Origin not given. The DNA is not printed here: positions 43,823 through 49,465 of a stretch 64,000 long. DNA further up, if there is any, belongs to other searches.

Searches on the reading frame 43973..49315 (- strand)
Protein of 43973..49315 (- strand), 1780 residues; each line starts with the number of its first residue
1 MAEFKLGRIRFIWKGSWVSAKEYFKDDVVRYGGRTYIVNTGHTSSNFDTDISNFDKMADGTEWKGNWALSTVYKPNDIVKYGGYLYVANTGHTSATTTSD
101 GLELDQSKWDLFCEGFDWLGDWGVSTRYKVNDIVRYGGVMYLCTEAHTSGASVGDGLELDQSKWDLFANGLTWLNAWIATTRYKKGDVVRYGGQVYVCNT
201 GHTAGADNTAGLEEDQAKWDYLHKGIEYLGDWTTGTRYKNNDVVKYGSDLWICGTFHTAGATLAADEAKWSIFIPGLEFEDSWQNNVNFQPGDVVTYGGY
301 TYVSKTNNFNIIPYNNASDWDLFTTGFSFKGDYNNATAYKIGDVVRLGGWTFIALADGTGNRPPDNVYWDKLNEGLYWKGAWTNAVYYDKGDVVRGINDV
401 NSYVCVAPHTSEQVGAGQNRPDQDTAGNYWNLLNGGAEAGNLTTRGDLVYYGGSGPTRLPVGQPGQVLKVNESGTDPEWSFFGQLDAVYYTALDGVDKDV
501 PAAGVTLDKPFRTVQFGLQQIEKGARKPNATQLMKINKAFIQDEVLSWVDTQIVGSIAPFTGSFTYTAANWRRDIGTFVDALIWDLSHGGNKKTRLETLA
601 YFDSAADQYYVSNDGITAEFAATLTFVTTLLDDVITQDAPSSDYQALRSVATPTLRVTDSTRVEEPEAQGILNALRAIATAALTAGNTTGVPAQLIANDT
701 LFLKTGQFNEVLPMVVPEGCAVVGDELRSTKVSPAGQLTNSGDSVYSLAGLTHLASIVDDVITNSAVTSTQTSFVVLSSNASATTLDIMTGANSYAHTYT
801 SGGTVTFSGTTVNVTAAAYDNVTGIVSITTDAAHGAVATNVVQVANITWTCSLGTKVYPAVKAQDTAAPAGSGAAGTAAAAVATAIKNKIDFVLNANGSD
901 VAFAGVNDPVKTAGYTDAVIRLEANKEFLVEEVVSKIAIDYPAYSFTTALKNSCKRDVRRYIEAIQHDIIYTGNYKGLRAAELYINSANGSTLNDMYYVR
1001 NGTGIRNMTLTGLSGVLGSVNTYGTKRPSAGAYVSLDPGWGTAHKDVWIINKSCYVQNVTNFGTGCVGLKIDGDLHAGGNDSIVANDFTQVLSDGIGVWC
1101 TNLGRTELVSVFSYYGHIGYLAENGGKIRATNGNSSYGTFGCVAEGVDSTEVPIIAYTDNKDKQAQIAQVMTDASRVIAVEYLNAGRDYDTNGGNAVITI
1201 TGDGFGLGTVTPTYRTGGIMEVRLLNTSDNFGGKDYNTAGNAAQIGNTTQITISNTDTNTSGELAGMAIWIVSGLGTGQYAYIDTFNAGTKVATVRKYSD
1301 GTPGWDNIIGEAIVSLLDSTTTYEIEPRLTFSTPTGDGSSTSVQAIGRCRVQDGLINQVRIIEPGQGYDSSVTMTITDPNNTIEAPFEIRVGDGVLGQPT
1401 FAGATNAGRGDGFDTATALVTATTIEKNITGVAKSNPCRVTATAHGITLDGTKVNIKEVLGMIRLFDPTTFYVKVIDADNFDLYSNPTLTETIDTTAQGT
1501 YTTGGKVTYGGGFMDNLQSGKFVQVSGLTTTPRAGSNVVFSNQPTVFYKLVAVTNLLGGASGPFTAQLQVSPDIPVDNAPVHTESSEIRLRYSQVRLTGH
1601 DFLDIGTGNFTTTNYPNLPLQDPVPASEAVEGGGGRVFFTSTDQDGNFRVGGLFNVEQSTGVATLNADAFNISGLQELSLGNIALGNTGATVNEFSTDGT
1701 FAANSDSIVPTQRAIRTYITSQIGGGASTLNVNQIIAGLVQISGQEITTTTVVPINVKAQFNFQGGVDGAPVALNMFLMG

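Call 72: search_protein_families(library=phrogs, proteins=[window:43973-49315:-], max_evalue=1e-10)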
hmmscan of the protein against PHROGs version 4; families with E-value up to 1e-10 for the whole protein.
window:43973-49315:- (1780 aa): 5 families
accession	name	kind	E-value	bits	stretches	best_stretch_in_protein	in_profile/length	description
phrog_9851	-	tail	7.6e-208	693.9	5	191-522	31-350/1092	tail fiber protein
phrog_5342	-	tail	3.5e-35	121.3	0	764-895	1136-1254/3319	tail fiber protein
phrog_17885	-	tail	7.5e-25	88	0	1049-1383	635-859/1002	tail fiber protein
phrog_3442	-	unknown function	5.8e-23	80.2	0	773-855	1173-1254/3967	-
phrog_5073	-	tail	1e-22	81.9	0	7-48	208-249/519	tail fiber protein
